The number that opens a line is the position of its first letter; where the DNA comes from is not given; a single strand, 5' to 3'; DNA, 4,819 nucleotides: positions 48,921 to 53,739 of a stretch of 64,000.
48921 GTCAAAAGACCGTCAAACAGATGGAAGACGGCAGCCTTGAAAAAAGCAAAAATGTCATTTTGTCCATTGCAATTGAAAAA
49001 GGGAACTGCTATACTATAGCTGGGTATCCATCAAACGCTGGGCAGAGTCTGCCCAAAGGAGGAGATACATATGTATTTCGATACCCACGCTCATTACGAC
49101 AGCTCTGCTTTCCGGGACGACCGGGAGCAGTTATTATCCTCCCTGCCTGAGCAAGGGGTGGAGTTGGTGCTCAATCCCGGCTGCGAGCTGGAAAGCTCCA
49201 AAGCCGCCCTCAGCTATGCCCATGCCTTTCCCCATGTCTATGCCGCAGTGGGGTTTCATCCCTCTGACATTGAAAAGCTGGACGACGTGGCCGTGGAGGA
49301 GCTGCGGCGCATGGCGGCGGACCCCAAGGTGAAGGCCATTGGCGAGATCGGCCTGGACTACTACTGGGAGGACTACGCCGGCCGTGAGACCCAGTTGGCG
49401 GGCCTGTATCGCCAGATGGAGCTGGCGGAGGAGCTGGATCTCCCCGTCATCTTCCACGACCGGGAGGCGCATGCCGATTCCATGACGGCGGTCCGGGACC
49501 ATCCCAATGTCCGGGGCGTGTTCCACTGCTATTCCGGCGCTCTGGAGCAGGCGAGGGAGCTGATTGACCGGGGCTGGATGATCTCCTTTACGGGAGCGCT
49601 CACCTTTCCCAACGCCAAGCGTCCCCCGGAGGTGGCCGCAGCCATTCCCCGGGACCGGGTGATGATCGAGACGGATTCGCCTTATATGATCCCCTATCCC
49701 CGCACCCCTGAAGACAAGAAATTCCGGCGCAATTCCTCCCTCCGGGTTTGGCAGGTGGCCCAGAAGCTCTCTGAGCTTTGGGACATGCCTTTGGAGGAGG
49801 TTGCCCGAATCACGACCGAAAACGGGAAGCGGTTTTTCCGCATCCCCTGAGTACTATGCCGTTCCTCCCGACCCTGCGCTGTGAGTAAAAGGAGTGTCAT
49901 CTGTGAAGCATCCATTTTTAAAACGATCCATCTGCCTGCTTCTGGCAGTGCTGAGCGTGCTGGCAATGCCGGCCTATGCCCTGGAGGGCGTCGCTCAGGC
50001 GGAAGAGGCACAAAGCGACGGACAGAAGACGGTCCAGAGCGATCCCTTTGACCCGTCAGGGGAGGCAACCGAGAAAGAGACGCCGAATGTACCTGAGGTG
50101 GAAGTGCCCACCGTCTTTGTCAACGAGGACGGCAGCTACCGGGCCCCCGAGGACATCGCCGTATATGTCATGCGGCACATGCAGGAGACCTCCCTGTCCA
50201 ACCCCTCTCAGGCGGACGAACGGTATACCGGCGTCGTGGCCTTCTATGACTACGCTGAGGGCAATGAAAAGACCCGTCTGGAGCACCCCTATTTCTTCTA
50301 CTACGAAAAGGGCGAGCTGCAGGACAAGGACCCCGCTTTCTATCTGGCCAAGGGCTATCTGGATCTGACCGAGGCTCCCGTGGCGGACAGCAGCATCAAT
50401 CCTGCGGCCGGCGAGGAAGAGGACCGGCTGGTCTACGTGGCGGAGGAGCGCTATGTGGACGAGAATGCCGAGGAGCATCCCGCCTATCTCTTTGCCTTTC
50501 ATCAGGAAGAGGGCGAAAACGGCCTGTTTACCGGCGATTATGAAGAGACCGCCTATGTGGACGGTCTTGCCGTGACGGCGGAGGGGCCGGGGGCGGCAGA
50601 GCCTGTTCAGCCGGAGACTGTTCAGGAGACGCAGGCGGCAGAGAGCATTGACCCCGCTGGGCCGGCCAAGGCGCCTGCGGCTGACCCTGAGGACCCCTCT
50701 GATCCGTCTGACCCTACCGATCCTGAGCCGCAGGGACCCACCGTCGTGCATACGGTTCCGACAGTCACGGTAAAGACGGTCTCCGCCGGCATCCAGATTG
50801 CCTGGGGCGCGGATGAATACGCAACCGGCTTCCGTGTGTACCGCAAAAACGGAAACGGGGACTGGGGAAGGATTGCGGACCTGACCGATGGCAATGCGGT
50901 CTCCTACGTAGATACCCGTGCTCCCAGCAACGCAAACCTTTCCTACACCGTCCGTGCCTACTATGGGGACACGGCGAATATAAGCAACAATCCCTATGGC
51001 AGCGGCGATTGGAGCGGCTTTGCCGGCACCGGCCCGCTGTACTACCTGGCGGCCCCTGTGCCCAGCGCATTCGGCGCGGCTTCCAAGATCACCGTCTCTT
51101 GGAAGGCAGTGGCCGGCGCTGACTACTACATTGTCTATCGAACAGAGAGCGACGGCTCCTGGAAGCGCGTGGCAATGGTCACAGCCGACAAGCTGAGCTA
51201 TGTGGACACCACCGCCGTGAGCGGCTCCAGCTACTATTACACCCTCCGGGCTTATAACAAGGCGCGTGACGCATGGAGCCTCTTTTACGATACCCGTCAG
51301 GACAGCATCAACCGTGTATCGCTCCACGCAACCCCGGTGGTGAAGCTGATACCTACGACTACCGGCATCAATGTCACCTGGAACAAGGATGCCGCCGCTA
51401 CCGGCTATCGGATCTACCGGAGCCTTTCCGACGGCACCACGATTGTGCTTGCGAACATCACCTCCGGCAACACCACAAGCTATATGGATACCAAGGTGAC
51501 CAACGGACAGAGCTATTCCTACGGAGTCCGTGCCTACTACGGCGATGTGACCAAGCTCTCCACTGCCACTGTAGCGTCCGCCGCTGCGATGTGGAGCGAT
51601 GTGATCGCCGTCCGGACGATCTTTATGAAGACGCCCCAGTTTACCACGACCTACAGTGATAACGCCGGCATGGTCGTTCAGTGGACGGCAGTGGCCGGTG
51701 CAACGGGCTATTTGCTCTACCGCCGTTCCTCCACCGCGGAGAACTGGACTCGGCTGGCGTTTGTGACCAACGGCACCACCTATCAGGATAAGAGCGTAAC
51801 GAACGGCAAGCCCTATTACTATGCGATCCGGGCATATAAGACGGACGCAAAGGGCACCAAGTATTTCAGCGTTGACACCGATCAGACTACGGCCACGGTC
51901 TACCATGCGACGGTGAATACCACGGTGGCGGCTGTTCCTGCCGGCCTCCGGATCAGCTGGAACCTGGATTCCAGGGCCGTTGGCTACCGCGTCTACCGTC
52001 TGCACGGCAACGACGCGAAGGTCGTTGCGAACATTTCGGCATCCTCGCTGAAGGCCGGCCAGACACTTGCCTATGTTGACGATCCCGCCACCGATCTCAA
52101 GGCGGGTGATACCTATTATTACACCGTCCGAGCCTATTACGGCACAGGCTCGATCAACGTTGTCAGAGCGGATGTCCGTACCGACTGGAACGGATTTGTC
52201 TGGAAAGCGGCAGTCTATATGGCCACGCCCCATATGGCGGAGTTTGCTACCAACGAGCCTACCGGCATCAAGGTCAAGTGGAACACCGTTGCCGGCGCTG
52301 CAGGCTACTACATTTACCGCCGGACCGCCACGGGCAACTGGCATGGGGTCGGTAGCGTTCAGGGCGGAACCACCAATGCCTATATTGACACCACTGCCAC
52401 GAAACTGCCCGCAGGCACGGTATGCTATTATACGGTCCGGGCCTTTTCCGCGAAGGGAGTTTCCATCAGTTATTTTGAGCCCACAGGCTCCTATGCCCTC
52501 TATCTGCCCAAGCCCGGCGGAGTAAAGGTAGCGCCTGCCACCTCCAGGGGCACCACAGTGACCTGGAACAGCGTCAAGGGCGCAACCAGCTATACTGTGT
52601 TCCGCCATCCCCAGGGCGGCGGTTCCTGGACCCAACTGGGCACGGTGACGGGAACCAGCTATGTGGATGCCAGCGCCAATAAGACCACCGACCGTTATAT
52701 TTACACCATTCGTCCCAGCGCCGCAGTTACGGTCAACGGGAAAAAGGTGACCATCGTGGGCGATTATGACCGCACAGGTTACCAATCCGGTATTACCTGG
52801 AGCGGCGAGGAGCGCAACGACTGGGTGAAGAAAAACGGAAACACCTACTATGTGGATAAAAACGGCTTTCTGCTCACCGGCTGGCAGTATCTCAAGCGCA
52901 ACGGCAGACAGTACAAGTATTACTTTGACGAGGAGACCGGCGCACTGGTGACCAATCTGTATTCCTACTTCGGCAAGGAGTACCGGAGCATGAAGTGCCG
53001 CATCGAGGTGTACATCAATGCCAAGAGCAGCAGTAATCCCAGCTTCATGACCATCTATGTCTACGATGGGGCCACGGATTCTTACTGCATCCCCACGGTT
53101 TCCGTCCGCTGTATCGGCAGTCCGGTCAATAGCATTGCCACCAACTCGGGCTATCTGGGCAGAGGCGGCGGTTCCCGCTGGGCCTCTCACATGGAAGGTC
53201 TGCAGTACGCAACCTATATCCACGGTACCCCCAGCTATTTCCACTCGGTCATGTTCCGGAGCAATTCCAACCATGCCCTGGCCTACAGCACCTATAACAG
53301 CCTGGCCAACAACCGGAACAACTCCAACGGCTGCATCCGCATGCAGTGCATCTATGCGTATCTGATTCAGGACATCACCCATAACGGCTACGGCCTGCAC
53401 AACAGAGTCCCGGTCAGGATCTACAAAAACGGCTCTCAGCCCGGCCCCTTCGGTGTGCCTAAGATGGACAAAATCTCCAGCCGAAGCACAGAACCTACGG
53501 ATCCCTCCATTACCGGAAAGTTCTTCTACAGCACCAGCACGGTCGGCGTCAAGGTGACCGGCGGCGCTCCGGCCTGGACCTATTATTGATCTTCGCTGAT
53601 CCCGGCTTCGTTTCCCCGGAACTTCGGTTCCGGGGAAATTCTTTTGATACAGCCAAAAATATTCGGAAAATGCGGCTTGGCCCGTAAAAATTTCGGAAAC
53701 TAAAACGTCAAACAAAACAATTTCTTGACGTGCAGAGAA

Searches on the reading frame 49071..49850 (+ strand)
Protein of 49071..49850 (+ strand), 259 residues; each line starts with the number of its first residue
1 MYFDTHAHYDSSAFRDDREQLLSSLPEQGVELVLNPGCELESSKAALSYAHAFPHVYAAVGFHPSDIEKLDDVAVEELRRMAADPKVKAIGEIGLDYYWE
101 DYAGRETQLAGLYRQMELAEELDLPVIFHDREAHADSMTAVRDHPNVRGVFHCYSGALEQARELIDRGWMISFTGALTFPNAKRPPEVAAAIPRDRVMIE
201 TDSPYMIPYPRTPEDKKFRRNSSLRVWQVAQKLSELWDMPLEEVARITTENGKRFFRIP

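Call 71: search_protein_families(library=pfam, proteins=[window:49071-49850:+], max_evalue=0.001)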
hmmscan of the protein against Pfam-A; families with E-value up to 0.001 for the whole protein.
window:49071-49850:+ (259 aa): 2 families
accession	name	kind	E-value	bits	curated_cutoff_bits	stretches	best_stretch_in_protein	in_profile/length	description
PF01026.27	TatD_DNase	-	2.3e-77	260.2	27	1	3-257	1-253/253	TatD related DNase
PF04909.20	Amidohydro_2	-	9.2e-08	32.6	26.4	1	44-258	68-289/289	Amidohydrolase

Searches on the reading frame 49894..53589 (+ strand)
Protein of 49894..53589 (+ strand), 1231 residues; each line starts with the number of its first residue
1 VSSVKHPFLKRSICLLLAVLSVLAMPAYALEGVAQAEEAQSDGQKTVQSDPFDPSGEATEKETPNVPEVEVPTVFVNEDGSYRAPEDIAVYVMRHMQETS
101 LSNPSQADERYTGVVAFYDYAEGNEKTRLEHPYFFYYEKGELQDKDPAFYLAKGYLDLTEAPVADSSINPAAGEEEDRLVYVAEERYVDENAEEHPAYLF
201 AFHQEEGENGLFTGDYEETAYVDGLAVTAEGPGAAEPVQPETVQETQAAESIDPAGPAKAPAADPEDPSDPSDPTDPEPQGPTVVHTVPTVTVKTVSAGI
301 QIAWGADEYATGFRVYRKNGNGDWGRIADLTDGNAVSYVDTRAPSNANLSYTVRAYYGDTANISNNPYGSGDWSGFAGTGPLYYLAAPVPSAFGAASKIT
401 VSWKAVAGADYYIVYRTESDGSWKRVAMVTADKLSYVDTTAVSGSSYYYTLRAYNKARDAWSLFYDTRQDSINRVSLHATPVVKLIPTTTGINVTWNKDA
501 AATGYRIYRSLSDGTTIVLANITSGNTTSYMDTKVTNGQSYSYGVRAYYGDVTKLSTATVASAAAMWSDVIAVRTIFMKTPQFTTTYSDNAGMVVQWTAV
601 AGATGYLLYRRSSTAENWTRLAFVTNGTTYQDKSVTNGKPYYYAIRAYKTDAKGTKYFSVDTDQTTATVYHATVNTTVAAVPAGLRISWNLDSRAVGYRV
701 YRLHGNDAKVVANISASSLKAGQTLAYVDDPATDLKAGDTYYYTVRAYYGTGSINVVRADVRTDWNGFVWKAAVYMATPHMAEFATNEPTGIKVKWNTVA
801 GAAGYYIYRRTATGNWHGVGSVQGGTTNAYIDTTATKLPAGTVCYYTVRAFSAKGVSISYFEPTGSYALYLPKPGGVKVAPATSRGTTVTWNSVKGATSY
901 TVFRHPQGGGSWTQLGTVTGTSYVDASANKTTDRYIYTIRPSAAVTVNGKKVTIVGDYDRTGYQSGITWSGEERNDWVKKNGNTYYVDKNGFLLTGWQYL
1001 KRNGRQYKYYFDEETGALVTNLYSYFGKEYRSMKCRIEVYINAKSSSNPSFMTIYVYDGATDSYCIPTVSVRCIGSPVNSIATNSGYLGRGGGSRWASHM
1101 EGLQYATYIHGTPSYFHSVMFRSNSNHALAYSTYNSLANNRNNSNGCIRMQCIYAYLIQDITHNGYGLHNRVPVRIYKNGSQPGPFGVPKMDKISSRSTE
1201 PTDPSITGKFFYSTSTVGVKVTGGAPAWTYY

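Call 71: search_protein_families(library=pfam, proteins=[window:49894-53589:+], max_evalue=0.001)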
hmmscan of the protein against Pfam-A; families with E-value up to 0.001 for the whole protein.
window:49894-53589:+ (1231 aa): 3 families
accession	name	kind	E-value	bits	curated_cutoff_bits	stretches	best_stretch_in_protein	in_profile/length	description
PF21910.2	GH85_C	-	2.1e-19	70.2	27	1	397-438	17-57/95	GH85 endohexosaminidases, C-terminal domain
PF00041.27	fn3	-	1e-06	29.3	25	0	488-551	12-72/84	Fibronectin type III domain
PF19127.6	Choline_bind_3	-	4.7e-05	23.7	27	1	976-1021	3-45/47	Choline-binding repeat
